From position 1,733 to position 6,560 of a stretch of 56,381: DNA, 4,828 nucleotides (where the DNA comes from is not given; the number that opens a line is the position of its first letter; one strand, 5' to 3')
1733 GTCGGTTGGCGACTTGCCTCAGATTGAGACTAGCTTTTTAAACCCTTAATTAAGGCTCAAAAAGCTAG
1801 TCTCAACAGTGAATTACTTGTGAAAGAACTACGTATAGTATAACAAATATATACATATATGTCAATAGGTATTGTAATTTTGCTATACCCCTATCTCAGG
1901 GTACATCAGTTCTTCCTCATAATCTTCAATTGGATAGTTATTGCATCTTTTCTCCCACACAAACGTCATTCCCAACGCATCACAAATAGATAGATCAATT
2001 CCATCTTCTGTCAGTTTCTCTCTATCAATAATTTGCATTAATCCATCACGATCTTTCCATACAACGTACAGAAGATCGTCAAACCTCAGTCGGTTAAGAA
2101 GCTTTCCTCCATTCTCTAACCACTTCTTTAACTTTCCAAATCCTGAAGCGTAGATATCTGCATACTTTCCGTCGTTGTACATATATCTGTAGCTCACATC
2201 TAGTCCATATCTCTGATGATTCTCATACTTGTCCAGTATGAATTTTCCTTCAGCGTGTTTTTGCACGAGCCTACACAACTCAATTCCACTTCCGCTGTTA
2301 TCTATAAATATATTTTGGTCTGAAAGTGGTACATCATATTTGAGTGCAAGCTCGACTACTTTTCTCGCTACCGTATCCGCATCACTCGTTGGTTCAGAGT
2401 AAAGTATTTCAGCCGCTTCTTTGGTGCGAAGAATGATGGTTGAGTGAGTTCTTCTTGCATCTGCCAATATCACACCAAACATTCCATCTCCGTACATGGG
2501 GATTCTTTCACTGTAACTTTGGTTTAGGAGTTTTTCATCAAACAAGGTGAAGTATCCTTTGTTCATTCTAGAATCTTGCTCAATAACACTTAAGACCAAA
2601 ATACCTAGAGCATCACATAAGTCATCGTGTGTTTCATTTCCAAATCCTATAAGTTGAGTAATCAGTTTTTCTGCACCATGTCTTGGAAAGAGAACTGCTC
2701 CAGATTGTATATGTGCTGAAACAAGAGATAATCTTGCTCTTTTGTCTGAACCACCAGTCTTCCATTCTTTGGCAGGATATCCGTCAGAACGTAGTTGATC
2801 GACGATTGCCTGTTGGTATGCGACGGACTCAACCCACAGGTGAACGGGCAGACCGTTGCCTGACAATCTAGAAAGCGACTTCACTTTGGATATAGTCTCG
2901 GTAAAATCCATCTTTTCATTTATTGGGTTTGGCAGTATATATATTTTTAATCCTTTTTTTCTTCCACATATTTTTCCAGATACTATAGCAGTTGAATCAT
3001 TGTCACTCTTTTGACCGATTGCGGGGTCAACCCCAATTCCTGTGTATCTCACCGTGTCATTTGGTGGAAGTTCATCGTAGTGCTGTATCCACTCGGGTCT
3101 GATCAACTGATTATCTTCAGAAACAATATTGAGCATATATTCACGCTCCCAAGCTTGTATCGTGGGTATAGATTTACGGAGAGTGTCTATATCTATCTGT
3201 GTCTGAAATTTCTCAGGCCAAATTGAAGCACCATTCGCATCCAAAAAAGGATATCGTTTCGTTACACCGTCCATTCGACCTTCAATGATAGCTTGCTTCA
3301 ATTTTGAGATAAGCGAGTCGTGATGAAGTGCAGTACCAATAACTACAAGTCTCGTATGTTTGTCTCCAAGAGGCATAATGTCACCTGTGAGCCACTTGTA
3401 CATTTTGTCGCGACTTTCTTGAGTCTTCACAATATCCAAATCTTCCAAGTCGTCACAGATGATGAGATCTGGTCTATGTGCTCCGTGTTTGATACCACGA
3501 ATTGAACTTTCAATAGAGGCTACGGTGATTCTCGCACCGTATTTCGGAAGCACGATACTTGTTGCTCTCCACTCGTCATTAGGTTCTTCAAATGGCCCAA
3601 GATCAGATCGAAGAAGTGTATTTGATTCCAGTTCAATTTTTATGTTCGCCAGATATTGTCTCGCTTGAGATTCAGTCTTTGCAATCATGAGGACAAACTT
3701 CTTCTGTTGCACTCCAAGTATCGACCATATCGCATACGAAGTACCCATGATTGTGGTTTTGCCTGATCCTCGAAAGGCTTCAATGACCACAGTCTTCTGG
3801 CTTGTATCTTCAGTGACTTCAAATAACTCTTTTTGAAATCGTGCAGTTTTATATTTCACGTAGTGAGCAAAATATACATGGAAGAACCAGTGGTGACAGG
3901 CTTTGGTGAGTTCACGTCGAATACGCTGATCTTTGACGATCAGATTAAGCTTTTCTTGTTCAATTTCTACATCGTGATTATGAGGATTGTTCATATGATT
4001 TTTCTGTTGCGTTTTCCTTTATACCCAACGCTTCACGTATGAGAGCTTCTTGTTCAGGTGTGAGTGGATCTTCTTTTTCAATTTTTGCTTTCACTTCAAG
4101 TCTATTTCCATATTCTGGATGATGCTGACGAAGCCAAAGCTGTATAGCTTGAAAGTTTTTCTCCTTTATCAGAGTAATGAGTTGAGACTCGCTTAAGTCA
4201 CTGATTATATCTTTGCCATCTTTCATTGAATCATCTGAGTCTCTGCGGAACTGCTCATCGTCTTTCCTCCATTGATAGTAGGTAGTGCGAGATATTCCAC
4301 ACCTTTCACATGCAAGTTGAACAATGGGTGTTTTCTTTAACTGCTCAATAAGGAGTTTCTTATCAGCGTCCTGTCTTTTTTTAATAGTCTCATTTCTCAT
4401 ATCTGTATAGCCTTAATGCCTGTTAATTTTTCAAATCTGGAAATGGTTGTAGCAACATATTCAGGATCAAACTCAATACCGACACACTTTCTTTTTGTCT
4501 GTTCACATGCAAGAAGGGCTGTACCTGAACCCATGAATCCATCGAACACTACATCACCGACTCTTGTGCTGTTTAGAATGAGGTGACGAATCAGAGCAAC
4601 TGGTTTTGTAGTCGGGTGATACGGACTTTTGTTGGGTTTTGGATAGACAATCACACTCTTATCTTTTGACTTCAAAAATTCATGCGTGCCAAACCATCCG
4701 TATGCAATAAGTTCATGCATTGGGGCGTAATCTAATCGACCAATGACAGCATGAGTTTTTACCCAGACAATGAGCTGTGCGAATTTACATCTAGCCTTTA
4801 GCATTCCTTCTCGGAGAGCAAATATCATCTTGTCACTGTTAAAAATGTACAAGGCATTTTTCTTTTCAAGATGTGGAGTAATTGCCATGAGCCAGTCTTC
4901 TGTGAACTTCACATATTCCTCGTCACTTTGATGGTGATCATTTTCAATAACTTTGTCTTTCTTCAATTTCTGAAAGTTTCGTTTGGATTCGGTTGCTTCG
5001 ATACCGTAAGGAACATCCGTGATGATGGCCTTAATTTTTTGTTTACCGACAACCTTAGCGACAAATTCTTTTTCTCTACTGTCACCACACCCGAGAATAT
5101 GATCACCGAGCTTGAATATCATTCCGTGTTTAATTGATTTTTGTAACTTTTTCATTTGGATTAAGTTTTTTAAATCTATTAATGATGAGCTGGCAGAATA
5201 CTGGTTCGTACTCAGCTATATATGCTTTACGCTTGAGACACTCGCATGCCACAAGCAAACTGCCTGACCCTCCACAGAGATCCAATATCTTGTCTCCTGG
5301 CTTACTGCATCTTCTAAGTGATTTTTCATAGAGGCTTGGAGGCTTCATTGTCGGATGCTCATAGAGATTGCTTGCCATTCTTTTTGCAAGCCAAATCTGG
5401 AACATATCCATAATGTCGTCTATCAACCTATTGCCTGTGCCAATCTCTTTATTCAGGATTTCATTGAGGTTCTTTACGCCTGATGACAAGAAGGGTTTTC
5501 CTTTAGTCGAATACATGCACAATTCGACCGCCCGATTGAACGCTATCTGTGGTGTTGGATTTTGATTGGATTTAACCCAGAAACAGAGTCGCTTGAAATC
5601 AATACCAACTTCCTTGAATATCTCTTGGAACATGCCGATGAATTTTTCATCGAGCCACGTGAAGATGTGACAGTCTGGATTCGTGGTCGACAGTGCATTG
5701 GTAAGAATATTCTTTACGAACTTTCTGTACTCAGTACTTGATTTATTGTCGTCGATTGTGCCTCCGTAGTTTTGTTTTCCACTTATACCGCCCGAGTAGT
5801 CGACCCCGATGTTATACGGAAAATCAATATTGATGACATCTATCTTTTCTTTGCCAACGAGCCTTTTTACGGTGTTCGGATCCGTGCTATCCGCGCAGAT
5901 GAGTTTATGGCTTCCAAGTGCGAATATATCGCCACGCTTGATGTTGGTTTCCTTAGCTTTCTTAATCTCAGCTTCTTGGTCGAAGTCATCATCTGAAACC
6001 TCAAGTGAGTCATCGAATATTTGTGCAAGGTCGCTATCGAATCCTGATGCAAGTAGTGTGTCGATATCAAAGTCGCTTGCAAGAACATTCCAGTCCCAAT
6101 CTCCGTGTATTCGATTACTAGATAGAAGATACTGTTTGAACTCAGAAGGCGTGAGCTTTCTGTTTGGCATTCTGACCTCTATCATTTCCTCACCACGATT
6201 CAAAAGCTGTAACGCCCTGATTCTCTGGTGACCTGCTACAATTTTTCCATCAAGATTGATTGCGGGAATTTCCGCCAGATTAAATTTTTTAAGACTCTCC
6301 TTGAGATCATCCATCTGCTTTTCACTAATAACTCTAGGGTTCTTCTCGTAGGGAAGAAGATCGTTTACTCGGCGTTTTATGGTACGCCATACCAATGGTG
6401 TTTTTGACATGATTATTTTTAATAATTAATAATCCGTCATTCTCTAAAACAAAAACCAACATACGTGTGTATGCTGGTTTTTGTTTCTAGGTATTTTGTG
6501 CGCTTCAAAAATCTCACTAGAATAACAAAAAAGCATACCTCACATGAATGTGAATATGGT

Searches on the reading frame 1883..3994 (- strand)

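Call 8: search_protein_families(library=pfam, proteins=[window:1883-3994:-], max_evalue=0.01)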
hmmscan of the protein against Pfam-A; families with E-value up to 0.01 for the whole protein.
window:1883-3994:- (703 aa): 4 families
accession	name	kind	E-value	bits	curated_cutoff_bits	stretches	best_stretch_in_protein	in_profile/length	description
PF13604.12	AAA_30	-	7.2e-05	23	27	1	53-127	5-73/191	AAA domain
PF04851.21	ResIII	-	0.0002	21.7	22.5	1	53-181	7-132/164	Type III restriction enzyme, res subunit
PF17289.8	Terminase_6C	-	0.0019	18.6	22.6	1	320-464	1-149/155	Terminase RNaseH-like domain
PF13245.12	AAA_19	-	0.0093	16.6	25.1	0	61-192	6-108/134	AAA domain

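Call 20: search_protein_families(library=ncbifam, proteins=[window:1883-3994:-], max_evalue=0.01)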
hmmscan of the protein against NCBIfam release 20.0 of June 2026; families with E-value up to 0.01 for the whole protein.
window:1883-3994:- (703 aa): 2 families
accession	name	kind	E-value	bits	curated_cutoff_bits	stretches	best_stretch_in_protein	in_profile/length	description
NF033889.1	termin_lrg_T7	equivalog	9.2e-17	61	150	1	37-241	5-205/500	phage terminase large subunit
TIGR01630.1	psiM2_ORF9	equivalog_domain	6.1e-10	39.8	41.65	1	339-468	4-138/142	phage terminase large subunit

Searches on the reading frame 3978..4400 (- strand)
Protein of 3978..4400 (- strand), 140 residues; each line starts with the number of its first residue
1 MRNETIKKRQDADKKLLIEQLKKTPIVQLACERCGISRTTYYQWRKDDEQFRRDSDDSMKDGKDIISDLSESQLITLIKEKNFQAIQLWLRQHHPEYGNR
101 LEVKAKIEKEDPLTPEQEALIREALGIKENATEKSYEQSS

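Call 8: search_protein_families(library=pfam, proteins=[window:3978-4400:-], max_evalue=0.01)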
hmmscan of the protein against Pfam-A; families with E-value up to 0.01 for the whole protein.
window:3978-4400:- (140 aa): 4 families
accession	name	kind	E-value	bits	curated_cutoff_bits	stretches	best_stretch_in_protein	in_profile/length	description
PF13022.12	HTH_Tnp_1_2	-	1.1e-08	35.7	27.9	1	6-110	8-112/122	Helix-turn-helix of insertion element transposase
PF01527.26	HTH_Tnp_1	-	0.00056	20.5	24.1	1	21-58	20-57/75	Transposase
PF13384.12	HTH_23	-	0.001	19.3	24.6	1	30-47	23-40/50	Homeodomain-like domain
PF13518.12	HTH_28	-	0.0011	19.4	25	1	28-47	17-35/52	Helix-turn-helix domain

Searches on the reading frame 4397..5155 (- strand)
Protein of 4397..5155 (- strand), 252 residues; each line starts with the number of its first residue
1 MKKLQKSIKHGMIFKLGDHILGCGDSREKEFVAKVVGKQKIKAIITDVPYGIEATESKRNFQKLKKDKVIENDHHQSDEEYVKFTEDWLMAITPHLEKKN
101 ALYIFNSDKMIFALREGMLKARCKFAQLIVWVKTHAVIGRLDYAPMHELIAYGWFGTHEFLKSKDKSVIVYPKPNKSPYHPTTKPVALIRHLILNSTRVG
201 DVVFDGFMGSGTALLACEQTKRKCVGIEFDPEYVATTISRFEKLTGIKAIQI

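Call 8: search_protein_families(library=pfam, proteins=[window:4397-5155:-], max_evalue=0.01)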
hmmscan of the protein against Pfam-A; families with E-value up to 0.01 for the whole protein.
window:4397-5155:- (252 aa): 2 families
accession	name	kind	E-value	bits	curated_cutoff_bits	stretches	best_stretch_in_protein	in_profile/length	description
PF01555.25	N6_N4_Mtase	-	1.4e-32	113.8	26.7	1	41-236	1-218/221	DNA methylase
PF01170.24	UPF0020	-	0.0055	16.9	22.3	0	37-66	118-146/197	RMKL-like, methyltransferase domain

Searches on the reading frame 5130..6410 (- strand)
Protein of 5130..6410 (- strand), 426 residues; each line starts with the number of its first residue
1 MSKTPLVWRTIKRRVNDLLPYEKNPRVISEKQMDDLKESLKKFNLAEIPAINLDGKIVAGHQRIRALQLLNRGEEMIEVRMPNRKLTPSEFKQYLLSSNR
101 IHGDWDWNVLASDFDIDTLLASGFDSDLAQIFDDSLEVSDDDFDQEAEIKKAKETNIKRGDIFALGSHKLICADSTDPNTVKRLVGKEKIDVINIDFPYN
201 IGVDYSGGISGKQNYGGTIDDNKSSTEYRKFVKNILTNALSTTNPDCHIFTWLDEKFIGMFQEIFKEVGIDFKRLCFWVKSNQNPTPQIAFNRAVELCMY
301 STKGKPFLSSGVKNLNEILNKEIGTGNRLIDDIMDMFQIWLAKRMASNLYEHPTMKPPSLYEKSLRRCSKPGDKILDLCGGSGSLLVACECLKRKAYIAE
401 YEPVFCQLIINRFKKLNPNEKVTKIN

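Call 8: search_protein_families(library=pfam, proteins=[window:5130-6410:-], max_evalue=0.01)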
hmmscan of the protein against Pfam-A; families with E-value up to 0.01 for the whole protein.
window:5130-6410:- (426 aa): 1 family
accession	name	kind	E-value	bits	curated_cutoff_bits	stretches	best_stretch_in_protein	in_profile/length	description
PF01555.25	N6_N4_Mtase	-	1e-22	81.6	26.7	1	190-409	1-219/221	DNA methylase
